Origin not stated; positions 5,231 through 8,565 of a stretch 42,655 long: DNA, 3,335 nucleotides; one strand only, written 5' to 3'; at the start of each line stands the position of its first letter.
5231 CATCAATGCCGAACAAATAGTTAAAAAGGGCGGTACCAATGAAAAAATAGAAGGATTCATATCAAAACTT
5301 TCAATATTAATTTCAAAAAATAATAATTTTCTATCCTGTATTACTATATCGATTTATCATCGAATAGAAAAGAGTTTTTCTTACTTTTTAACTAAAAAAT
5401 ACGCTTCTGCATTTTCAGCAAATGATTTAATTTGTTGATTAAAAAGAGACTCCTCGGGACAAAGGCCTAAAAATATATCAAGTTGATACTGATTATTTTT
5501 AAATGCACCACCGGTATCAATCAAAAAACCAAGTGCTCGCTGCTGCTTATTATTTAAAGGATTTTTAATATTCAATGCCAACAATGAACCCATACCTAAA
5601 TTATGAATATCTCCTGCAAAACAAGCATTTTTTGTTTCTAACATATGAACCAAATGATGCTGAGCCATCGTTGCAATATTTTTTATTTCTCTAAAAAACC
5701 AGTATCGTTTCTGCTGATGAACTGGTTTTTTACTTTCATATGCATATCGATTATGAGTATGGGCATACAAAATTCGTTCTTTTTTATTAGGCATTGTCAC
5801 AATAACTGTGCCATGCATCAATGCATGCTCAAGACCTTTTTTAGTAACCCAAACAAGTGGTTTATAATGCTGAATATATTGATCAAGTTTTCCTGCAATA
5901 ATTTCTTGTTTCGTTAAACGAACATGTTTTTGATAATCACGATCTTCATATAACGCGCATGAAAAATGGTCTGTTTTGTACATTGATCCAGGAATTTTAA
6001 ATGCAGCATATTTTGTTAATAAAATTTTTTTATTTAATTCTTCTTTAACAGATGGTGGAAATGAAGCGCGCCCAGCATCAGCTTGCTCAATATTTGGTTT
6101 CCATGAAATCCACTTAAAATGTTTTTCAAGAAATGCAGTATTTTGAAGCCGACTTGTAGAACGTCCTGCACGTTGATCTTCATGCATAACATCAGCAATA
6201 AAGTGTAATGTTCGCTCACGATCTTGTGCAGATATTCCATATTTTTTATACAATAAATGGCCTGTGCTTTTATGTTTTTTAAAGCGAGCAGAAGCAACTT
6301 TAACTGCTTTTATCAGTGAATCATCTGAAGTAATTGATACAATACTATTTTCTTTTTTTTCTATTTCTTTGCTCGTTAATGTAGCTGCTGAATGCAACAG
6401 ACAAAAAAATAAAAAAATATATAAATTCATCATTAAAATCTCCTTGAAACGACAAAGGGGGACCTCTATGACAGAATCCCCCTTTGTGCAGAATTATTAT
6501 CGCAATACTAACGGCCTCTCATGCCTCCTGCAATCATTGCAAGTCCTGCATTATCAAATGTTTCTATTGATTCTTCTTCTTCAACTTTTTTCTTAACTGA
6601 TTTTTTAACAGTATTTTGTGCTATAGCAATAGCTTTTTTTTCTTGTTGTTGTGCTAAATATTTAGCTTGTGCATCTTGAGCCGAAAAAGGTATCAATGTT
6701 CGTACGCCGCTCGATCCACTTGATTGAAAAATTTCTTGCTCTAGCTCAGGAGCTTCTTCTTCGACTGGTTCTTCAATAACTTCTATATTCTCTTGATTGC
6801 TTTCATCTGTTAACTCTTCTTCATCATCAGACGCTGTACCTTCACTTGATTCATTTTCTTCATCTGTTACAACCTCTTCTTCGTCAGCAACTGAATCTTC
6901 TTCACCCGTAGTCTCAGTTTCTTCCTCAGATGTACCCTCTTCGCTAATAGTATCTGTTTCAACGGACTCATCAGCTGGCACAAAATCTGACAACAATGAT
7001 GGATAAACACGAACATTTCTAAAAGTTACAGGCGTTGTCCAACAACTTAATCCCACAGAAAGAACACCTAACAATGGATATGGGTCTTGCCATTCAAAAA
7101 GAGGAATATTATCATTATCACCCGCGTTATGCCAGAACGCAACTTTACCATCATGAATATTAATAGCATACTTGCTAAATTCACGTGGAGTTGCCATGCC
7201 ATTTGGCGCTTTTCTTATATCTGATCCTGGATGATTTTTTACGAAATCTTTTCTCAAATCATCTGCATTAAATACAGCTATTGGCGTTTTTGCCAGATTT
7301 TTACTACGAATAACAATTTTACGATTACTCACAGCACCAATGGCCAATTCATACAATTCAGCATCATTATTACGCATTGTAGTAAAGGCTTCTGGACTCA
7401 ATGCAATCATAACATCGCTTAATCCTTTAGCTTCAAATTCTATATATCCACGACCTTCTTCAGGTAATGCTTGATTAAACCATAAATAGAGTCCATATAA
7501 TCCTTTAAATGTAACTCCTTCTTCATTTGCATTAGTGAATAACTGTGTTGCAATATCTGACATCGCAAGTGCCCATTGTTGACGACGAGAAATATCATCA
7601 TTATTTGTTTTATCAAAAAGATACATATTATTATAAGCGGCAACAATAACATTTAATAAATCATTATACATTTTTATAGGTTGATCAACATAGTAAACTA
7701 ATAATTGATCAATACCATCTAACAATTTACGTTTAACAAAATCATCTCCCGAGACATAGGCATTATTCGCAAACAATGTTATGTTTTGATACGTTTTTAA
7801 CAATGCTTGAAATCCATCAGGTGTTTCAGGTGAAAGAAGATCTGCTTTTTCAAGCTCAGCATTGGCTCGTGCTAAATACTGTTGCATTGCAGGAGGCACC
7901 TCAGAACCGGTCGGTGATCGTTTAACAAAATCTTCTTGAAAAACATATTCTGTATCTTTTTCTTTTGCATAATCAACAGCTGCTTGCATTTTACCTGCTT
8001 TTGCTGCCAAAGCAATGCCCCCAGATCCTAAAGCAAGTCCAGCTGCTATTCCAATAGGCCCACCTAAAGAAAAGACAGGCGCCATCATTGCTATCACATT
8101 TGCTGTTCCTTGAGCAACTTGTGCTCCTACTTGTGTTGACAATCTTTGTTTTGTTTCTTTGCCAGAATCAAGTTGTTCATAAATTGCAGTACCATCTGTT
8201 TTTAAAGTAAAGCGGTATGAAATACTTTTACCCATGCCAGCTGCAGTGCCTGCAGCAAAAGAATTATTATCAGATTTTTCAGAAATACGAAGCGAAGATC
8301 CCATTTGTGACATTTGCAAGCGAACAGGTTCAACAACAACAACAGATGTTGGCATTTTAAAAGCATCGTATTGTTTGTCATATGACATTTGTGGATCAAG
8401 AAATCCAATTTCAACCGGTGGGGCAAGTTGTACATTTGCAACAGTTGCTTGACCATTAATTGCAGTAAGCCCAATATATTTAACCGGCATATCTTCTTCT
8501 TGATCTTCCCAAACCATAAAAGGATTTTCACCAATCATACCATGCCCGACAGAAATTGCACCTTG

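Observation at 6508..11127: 1539-aa secreted mosaic protein built from eukaryote-type modules (tectonin-like propeller plus three farnesoic-acid-methyltransferase-N-like domains)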

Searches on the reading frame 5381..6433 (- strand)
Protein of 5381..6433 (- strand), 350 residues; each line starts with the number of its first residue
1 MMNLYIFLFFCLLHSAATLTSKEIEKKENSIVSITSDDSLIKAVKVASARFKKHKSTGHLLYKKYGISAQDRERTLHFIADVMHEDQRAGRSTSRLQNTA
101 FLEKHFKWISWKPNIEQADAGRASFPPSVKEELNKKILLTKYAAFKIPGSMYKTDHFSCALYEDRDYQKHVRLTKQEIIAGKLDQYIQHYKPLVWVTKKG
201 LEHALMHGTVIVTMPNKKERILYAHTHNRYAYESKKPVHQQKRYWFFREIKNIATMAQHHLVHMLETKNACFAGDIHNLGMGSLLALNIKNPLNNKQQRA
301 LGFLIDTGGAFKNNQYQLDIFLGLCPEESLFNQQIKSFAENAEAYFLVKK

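Call 6: search_protein_families(library=ncbifam, proteins=[window:5381-6433:-], max_evalue=0.01)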
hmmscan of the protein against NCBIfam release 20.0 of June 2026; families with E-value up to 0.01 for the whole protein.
window:5381-6433:- (350 aa): 1 family
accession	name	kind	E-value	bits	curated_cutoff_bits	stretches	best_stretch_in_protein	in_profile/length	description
NF011119.0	PRK14550.1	equivalog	0.0067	16.5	350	0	235-316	40-113/204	ribonuclease HII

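Call 13: search_protein_families(library=pfam, proteins=[window:5381-6433:-], max_evalue=0.01)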
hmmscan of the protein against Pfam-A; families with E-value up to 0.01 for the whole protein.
window:5381-6433:- (350 aa): 0 families

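Call 67: search_solved_structures(query=A3, max_evalue=10, show_alignments=2)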
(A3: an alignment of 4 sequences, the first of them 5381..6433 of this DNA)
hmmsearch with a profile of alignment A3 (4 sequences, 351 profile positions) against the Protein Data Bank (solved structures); distinct sequences matched with E-value up to 10: 1.
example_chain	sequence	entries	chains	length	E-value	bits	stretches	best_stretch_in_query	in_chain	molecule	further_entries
3tj3_C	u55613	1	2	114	1.8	11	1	274-311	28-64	Nuclear pore complex protein Nup50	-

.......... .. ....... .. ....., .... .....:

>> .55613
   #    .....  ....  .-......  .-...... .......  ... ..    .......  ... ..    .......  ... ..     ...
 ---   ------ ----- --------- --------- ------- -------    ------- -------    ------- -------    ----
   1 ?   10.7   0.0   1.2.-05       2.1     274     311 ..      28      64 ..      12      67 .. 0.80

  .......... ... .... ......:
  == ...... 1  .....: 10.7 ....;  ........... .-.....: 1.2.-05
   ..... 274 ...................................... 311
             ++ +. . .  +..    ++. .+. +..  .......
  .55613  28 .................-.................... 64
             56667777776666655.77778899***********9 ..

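Call 89: search_protein_families(library=pfam, alignment_id=A3, max_evalue=1)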
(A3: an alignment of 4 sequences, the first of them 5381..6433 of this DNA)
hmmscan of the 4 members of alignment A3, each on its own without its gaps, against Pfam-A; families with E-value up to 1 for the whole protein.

A. member 1, window:5381-6433:- (350 aa): 2 families
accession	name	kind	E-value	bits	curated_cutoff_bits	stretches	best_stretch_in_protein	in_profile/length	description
PF06725.17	3D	-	0.013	16.1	23.8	1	273-324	4-51/72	3D domain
PF01420.25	Methylase_S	-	0.62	10.7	22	1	216-304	57-149/168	Type I restriction modification DNA specificity domain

B. families by the number of members that match (of 4 scanned): 3 families
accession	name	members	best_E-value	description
PF06725.17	3D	3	0.0041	3D domain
PF03562.22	MltA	1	0.0035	MltA specific insert domain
PF01420.25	Methylase_S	1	0.62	Type I restriction modification DNA specificity domain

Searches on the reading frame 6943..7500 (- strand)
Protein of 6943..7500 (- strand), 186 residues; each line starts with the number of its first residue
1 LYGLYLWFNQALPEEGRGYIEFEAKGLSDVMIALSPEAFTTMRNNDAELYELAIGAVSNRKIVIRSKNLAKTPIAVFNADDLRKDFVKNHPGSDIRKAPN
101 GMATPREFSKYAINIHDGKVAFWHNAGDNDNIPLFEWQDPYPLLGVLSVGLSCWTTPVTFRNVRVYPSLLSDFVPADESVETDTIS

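Call 15: search_protein_families(library=pfam, proteins=[window:6943-7500:-], max_evalue=5)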
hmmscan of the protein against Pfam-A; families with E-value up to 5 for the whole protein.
seq(186 aa): 1 family
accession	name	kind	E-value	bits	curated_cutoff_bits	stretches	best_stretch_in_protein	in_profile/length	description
PF12248.16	Methyltransf_FA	-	7.2e-16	58.6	24.2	1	12-163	13-137/140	Farnesoic acid 0-methyl transferase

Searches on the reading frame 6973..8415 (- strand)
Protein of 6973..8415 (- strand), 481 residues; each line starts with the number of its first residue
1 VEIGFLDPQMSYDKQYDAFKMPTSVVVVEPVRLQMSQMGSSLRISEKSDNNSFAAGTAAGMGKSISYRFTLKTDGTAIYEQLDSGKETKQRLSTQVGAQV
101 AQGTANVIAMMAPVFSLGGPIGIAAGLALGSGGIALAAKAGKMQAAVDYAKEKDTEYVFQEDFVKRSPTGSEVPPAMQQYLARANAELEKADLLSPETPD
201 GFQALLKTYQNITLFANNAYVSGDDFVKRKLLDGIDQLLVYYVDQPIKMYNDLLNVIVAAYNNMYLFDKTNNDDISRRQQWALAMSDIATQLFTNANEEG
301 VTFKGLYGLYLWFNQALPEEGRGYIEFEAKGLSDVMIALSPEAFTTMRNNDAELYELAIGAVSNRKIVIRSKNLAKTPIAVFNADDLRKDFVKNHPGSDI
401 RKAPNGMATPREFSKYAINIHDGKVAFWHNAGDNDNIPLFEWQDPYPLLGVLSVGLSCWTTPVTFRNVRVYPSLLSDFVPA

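Call 39: predict_structure(alignment_id=A2)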
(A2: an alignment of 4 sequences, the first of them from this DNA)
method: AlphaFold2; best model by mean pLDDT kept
length: 481 residues; sequences in the alignment: 4
mean_pLDDT: 57.8   pTM: 0.53
mean pLDDT of the five models: 57.8, 57.7, 55.7, 53.6, 52.3
residues with pLDDT >= 90: 32; 70-90: 157; 50-70: 108; < 50: 184
segments of 3 or more residues with pLDDT < 50: 1-166, 361-364, 373-377, 476-481
pLDDT, mean of each block of 10 residues (from residue 1): 29 30 27 32 37 36 37 39 34 28 28 27 25 26 30 27 44 74 91 89 92 80 85 92 87 84 70 77 79 76 64 64 80 74 57 64 53 50 67 64 56 77 73 58 62 71 80 53 30
secondary structure, 60 per line:
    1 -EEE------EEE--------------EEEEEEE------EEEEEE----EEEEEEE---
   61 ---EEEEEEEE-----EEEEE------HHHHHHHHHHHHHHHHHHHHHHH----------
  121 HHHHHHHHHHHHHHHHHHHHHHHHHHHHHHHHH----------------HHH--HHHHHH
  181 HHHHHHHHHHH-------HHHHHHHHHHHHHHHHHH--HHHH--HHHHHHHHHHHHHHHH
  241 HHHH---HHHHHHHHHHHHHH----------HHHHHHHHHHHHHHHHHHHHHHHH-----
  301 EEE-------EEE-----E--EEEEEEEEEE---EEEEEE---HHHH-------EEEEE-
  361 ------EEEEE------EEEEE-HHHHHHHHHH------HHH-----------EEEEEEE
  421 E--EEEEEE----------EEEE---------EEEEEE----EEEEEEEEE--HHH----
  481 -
elements in order: E2-4 E11-13 E28-34 E41-46 E51-57 E64-71 E77-81 H88-110 H121-153 H175-191 H199-216 H219-222 H225-244 H248-261 H272-295 E301-303 E311-313 E322-331 E335-340 H344-347 E355-359 E367-371 E378-382 H384-393 E414-421 E424-429 E440-443 E453-458 E463-471

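Call 42: fold_search(model_id=the predicted structure, library=pdb)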
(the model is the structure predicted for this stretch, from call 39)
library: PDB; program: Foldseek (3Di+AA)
matches with E <= 10: 996; with E <= 0.001: 49
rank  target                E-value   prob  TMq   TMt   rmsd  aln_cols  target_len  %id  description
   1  3wvj_B                5.9e-05  1.00  0.21  0.41   5.3       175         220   11  The crystal structure of native glycosidic hydrolase (released 2015-06-24)
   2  6r3r                  8.5e-05  1.00  0.23  0.23   3.8       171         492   13  First crystal structure of endo-levanase BT1760 from Bacteroides thetaiotaomicron (released 2019-06-19)
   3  8c8g_A                1.0e-04  0.99  0.19  0.08  24.5       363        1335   10  Cryo-EM structure of BoNT/Wo-NTNH complex (released 2023-10-04)
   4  6gkt_A                1.2e-04  1.00  0.22  0.66   5.0       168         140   11  X-ray structure of a non-autocrystallizing galectin-10 variant, Gal10-Tyr69Glu (released 2019-06-05)
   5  6gkt_C                1.2e-04  1.00  0.21  0.66   5.0       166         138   10  X-ray structure of a non-autocrystallizing galectin-10 variant, Gal10-Tyr69Glu (released 2019-06-05)
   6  3wvj_A                1.3e-04  1.00  0.21  0.41   4.6       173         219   12  The crystal structure of native glycosidic hydrolase (released 2015-06-24)
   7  3d6e_A                1.4e-04  1.00  0.21  0.47   4.8       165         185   10  Crystal structure of the engineered 1,3-1,4-beta-glucanase protein from Bacillus licheniformis (released 2009-05-19)
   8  6ibu_A                1.4e-04  1.00  0.20  0.35   4.3       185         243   12  Apo Crh5 transglycosylase (released 2019-02-27)
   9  3o5s                  1.8e-04  1.00  0.21  0.43   4.2       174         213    7  Crystal Structure of the endo-beta-1,3-1,4 glucanase from Bacillus subtilis (strain 168) (released 2011-07-13)
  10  3d6e_B                1.9e-04  1.00  0.19  0.45   5.5       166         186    9  Crystal structure of the engineered 1,3-1,4-beta-glucanase protein from Bacillus licheniformis (released 2009-05-19)
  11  3i4i_B                1.9e-04  1.00  0.20  0.41   5.7       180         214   10  Crystal structure of a prokaryotic beta-1,3-1,4-glucanase (lichenase) derived from a mouse hindgut metagenome (released 2010-07-21)
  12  1oq1_A                1.9e-04  1.00  0.21  0.41   9.1       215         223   12  Crystal Structure of Protein of Unknown Function with Galectin-like Fold from Bacillus subtilis (released 2003-09-23)
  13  3i4i_A                2.4e-04  1.00  0.20  0.41   5.0       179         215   12  Crystal structure of a prokaryotic beta-1,3-1,4-glucanase (lichenase) derived from a mouse hindgut metagenome (released 2010-07-21)
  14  2r1d_I                2.4e-04  1.00  0.20  0.53   6.4       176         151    8  Crystal structure of rat neurexin 1beta in the Ca2+ containing form (released 2008-04-01)
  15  7qfq                  2.5e-04  0.97  0.17  0.08  19.4       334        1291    7  Cryo-EM structure of Botulinum neurotoxin serotype B (released 2022-01-26)
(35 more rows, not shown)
